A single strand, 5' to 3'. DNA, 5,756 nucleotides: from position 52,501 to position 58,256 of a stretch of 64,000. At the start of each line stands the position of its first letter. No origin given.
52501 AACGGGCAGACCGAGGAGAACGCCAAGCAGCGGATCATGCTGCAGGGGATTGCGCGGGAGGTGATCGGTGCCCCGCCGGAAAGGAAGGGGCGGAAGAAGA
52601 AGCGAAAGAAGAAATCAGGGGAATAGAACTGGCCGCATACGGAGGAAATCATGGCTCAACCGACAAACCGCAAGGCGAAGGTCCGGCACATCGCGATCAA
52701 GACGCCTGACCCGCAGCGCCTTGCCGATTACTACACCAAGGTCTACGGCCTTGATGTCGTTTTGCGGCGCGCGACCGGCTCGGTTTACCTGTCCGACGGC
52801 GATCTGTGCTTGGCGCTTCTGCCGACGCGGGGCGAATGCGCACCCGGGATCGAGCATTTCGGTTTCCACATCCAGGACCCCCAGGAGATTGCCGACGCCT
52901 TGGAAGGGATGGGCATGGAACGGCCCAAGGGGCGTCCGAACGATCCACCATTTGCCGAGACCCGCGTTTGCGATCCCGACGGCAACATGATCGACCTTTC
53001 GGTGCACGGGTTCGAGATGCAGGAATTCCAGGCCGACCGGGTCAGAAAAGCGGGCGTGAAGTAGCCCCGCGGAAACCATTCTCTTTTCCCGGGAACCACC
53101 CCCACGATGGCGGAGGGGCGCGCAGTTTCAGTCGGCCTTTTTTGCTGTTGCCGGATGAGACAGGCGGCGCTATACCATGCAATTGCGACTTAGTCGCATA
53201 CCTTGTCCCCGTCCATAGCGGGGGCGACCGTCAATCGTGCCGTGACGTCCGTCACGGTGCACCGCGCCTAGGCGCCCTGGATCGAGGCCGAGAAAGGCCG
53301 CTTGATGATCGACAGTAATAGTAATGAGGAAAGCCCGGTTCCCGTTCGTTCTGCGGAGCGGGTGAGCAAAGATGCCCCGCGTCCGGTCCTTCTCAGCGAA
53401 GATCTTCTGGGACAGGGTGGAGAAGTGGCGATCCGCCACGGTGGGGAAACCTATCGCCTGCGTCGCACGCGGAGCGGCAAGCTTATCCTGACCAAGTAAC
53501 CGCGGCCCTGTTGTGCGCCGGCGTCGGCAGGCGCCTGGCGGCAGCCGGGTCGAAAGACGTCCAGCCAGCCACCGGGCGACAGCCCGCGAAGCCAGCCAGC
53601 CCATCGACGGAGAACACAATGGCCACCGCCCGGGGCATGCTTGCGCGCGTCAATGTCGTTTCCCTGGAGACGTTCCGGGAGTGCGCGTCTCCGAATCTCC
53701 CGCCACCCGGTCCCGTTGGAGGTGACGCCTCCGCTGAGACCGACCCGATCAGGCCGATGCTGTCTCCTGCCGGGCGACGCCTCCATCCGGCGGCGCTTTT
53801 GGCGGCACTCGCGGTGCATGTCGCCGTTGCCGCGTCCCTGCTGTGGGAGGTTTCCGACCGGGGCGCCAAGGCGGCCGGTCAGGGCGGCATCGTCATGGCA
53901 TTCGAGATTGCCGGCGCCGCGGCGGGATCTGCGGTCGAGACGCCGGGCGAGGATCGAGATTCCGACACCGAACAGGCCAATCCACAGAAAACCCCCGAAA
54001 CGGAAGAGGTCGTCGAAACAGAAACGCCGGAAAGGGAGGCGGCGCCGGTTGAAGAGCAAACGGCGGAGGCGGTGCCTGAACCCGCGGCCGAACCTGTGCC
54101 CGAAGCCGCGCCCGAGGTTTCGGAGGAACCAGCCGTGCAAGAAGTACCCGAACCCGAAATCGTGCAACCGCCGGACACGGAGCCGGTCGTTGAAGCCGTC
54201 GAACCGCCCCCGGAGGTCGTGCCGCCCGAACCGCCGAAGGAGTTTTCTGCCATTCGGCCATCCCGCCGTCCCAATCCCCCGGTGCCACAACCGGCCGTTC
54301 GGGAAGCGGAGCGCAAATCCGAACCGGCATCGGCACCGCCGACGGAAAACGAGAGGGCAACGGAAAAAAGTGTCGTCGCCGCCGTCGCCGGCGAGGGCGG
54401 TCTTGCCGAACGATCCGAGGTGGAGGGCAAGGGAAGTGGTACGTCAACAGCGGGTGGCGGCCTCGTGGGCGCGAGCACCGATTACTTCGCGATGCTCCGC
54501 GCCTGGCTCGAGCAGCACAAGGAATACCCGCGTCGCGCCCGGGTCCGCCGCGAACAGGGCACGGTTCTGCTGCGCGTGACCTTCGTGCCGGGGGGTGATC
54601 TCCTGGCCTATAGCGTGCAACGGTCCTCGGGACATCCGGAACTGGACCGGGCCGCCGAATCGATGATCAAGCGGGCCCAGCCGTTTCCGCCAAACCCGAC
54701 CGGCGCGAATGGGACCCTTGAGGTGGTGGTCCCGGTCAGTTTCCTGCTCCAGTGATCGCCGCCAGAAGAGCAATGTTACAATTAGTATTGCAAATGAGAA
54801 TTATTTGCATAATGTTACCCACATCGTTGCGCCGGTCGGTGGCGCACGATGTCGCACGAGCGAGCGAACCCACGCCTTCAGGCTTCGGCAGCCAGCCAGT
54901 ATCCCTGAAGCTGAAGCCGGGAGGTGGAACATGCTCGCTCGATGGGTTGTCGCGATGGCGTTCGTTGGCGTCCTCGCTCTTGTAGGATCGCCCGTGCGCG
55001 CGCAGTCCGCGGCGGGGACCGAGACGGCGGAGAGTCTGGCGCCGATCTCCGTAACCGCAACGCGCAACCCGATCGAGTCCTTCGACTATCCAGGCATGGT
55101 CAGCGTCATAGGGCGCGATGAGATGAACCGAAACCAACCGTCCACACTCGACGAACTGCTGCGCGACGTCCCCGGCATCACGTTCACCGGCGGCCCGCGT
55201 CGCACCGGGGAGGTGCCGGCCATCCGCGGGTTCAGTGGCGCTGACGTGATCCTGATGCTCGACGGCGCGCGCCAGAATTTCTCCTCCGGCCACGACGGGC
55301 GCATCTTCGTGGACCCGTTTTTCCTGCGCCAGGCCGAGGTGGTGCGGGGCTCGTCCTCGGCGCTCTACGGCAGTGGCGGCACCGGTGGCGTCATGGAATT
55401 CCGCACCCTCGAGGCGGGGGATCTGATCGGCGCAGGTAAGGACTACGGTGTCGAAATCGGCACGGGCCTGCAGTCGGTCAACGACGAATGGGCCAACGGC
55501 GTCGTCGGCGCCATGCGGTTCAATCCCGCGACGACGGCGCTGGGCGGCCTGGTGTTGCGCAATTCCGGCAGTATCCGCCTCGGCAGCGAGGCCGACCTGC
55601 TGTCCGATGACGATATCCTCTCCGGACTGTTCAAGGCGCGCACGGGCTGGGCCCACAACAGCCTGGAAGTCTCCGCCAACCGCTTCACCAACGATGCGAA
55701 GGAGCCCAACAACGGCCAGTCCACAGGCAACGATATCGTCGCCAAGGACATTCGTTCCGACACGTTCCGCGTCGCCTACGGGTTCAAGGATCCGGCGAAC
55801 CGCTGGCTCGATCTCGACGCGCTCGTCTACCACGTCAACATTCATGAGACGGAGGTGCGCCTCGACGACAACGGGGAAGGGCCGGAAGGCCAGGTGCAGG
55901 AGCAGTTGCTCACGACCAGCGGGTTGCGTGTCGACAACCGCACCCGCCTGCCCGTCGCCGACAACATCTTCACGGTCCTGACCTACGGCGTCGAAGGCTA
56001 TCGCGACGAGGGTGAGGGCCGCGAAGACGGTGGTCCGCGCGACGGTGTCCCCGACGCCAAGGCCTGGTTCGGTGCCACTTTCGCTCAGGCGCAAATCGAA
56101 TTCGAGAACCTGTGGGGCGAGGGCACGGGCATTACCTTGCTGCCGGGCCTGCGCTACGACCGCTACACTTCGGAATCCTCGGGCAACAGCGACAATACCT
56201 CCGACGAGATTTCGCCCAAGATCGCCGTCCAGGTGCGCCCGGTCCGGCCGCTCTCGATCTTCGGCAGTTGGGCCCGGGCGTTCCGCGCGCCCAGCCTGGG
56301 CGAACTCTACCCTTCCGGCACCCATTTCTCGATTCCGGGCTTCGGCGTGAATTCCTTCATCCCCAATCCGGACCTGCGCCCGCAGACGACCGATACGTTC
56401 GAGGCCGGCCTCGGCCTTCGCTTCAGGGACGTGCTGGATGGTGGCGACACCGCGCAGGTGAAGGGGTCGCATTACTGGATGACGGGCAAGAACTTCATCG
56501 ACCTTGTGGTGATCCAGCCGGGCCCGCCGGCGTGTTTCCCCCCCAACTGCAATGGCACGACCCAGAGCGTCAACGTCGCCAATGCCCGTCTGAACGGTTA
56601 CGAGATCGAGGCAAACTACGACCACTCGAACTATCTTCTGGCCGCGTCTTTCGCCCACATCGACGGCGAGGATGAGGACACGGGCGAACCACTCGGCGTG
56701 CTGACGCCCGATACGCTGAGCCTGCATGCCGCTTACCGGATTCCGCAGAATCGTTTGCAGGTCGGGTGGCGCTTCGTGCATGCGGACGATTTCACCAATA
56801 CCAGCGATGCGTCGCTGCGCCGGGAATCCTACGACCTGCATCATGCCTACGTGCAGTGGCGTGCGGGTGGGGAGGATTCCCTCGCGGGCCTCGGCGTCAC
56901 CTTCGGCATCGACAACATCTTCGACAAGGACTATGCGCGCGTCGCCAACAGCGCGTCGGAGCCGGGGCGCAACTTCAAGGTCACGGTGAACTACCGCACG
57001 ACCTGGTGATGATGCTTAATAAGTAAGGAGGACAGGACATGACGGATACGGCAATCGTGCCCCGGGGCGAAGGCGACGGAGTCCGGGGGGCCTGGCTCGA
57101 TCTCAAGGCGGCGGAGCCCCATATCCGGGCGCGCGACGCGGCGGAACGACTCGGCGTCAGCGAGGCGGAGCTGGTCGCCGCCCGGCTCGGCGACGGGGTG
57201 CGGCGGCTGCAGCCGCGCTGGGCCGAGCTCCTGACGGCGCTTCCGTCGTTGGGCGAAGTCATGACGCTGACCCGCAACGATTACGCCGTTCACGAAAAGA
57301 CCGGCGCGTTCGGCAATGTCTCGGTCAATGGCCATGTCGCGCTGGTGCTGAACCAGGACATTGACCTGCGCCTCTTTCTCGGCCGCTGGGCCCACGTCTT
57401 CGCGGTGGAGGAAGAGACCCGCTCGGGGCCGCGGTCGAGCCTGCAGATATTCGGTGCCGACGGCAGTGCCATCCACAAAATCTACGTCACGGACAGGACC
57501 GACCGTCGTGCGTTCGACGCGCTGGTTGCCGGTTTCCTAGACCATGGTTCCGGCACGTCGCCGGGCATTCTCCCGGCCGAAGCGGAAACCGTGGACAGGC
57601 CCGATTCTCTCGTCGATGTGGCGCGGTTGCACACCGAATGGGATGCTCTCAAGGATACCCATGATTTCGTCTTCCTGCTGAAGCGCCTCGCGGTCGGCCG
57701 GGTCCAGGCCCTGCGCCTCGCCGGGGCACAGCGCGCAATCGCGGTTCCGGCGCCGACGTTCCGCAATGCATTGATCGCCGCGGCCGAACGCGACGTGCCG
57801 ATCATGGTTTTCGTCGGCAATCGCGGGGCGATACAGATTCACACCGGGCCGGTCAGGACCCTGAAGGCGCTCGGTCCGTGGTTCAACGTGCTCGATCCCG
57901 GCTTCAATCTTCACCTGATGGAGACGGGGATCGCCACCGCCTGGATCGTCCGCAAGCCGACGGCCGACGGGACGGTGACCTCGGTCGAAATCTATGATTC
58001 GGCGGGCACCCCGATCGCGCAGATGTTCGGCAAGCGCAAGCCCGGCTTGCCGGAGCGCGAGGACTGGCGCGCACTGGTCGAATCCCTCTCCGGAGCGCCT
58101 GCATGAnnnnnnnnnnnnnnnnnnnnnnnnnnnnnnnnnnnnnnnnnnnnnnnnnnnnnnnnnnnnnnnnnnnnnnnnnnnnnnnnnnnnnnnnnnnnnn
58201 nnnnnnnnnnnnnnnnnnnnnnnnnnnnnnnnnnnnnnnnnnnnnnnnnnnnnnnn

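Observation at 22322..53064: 31-kb catabolic supercluster of unknown substrate with two mirrored ABC + BNR-propeller arms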

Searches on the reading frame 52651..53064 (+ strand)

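Call 5: search_protein_families(library=pfam, proteins=[window:52651-53064:+])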
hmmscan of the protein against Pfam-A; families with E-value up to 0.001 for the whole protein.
window:52651-53064:+ (137 aa): 2 families
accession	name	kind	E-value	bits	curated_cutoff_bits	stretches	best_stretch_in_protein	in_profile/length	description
PF00903.31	Glyoxalase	-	2.9e-07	31.3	20.6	1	11-115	2-120/121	Glyoxalase/Bleomycin resistance protein/Dioxygenase superfamily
PF18029.7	Glyoxalase_6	-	8.9e-06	26.8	23.6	1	14-116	2-105/106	Glyoxalase-like domain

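Call 49: search_protein_families(library=ncbifam, proteins=[window:52651-53064:+], max_evalue=0.00001)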
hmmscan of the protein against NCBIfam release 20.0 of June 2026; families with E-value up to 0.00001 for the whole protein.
window:52651-53064:+ (137 aa): 1 family
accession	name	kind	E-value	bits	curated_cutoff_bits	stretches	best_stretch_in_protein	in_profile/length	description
TIGR03211.1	catechol_2_3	equivalog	4.5e-06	26.2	320.2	1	10-91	4-88/303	catechol 2,3-dioxygenase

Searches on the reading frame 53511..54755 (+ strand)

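Call 5: search_protein_families(library=pfam, proteins=[window:53511-54755:+])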
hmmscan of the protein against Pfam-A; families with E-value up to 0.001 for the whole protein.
window:53511-54755:+ (414 aa): 2 families
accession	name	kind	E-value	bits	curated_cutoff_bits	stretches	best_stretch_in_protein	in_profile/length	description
PF03544.19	TonB_C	-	8.1e-16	58.7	24.6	1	336-411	2-77/79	Gram-negative bacterial TonB protein C-terminal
PF13103.11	TonB_2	-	4.3e-10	40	22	1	324-402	3-77/85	TonB C terminal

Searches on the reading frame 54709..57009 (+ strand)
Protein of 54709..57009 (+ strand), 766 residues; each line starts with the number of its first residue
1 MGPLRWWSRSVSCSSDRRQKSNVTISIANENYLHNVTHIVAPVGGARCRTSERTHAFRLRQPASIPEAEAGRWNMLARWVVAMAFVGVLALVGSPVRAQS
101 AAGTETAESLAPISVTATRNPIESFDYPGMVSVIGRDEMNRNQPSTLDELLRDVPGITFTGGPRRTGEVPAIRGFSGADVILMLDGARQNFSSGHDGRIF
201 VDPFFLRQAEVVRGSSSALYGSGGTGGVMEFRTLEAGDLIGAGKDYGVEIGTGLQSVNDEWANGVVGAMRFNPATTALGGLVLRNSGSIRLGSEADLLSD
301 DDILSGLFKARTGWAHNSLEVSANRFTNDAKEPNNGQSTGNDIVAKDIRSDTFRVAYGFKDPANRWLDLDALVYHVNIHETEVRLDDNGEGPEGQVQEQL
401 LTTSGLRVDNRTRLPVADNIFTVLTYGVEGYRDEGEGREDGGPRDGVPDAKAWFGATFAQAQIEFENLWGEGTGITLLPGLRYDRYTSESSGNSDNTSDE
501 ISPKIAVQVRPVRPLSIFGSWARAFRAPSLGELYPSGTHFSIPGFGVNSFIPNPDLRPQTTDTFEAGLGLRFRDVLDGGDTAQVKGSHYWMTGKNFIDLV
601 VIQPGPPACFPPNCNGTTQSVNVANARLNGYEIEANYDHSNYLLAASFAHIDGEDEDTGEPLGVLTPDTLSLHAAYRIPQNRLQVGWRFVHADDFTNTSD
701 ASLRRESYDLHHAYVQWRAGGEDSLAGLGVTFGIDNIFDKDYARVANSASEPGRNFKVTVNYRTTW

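Call 32: search_protein_families(library=pfam, proteins=[window:54709-57009:+])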
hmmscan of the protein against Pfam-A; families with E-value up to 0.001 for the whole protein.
window:54709-57009:+ (766 aa): 2 families
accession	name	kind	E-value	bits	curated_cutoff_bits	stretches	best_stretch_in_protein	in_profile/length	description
PF00593.30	TonB_dep_Rec_b-barrel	-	5.3e-47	162.1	27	1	311-737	22-436/436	TonB dependent receptor-like, beta-barrel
PF07715.20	Plug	-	1.5e-24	87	23.9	1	126-228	4-107/107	TonB-dependent Receptor Plug Domain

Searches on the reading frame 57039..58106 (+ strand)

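Call 32: search_protein_families(library=pfam, proteins=[window:57039-58106:+])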
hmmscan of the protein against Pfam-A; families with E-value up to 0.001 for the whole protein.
window:57039-58106:+ (355 aa): 2 families
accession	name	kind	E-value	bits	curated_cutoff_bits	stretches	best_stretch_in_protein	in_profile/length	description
PF05171.18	HemS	-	1e-86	287.8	24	2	39-166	1-128/128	Haemin-degrading HemS.ChuX domain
PF06228.19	ChuX_HutX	-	4.8e-63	211.4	25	2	35-162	1-134/134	Haem utilisation ChuX/HutX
